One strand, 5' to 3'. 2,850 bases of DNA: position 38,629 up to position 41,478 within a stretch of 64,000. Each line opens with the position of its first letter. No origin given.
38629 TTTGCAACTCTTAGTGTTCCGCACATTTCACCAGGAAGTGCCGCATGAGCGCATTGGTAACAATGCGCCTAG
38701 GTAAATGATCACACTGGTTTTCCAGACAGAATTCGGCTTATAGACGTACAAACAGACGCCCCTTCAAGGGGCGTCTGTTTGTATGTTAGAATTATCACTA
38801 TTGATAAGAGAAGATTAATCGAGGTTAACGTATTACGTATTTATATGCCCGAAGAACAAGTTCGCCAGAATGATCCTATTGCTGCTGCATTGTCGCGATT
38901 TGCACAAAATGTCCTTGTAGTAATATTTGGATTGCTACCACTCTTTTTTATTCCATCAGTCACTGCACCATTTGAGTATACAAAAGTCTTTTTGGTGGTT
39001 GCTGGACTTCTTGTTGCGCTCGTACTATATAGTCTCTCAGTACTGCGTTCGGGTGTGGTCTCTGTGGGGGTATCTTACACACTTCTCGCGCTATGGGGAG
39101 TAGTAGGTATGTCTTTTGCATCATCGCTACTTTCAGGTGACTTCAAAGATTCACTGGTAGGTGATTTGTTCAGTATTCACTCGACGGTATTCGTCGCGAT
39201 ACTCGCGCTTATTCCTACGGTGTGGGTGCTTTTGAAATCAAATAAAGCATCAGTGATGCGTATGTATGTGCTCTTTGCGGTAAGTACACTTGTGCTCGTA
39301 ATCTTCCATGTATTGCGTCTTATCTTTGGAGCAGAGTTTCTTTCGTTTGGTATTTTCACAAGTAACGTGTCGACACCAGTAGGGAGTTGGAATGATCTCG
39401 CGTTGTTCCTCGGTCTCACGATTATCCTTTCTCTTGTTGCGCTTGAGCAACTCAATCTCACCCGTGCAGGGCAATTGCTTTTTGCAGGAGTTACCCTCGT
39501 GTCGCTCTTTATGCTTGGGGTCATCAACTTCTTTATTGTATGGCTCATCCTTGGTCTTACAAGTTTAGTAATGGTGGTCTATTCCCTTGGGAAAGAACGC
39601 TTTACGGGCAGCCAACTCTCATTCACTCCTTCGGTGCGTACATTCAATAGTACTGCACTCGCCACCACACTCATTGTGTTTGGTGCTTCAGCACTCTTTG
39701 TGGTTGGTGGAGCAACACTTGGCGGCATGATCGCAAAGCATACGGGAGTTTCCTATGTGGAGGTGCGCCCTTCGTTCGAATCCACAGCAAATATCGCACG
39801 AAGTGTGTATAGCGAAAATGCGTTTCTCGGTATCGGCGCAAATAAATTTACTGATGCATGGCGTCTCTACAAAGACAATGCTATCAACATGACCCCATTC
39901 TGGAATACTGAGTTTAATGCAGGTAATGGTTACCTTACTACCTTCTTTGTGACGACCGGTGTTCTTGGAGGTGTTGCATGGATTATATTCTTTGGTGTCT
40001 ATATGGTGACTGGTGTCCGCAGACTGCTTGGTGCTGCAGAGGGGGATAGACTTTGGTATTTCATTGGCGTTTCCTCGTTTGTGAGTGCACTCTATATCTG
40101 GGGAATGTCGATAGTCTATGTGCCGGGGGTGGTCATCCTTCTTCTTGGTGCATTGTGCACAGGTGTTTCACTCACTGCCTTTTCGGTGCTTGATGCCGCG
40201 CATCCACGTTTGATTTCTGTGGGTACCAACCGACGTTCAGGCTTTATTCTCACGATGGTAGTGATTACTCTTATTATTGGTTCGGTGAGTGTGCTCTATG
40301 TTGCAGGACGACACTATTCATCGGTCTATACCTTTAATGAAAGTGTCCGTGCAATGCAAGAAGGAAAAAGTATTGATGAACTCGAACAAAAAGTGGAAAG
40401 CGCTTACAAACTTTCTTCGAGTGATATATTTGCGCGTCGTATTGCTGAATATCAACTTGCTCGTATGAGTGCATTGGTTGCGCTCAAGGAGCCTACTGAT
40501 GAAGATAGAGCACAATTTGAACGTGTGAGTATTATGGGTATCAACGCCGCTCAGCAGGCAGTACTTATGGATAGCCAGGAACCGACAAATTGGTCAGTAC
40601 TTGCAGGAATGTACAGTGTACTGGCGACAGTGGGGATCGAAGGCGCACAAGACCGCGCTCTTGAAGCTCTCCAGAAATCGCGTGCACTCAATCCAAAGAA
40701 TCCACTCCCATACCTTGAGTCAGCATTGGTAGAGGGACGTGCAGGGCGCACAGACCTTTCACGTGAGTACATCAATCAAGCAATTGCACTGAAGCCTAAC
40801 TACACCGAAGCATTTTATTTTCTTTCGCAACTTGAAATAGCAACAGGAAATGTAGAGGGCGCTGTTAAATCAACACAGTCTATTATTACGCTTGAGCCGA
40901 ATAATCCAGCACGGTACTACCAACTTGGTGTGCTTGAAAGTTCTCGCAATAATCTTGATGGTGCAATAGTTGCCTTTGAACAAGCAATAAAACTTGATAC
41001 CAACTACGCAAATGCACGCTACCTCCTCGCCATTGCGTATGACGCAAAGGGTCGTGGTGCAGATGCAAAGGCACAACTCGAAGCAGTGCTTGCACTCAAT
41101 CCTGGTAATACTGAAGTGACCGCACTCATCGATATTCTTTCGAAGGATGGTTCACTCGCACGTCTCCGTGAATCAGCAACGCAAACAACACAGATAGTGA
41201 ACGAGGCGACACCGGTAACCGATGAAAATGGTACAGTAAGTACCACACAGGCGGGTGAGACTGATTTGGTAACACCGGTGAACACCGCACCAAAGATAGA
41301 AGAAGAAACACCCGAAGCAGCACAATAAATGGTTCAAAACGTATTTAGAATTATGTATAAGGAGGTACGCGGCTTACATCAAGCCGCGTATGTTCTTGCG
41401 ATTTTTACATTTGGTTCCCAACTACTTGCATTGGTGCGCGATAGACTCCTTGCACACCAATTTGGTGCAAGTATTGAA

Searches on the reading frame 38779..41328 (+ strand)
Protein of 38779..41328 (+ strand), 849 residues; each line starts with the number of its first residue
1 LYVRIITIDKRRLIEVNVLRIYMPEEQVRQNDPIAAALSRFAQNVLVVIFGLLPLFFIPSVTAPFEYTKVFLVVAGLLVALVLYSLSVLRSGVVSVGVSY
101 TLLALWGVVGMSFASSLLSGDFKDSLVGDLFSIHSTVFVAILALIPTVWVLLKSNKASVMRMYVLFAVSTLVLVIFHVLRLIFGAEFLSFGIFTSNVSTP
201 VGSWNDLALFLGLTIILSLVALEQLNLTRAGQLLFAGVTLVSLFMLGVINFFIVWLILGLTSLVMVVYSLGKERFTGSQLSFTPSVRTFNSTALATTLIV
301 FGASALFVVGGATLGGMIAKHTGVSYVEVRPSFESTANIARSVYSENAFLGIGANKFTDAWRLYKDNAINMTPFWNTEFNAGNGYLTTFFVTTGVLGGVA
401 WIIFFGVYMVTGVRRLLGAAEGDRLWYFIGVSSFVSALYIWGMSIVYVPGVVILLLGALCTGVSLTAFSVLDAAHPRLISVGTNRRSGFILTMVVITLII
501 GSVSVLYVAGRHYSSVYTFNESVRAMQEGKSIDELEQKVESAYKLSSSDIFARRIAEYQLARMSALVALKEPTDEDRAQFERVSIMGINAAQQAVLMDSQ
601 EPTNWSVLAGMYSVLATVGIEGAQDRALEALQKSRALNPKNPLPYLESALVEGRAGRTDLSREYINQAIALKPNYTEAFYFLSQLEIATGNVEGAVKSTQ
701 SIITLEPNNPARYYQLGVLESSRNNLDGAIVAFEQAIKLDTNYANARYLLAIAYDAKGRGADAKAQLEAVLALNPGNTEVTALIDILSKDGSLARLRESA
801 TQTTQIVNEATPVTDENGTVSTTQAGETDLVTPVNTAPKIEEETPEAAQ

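Call 34: find_encoding_contigs(protein=window:38779-41328:+, flank=10000, max_places=1)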
Protein window:38779-41328:+ (849 aa): no gene with exactly this product is on record in the collection.
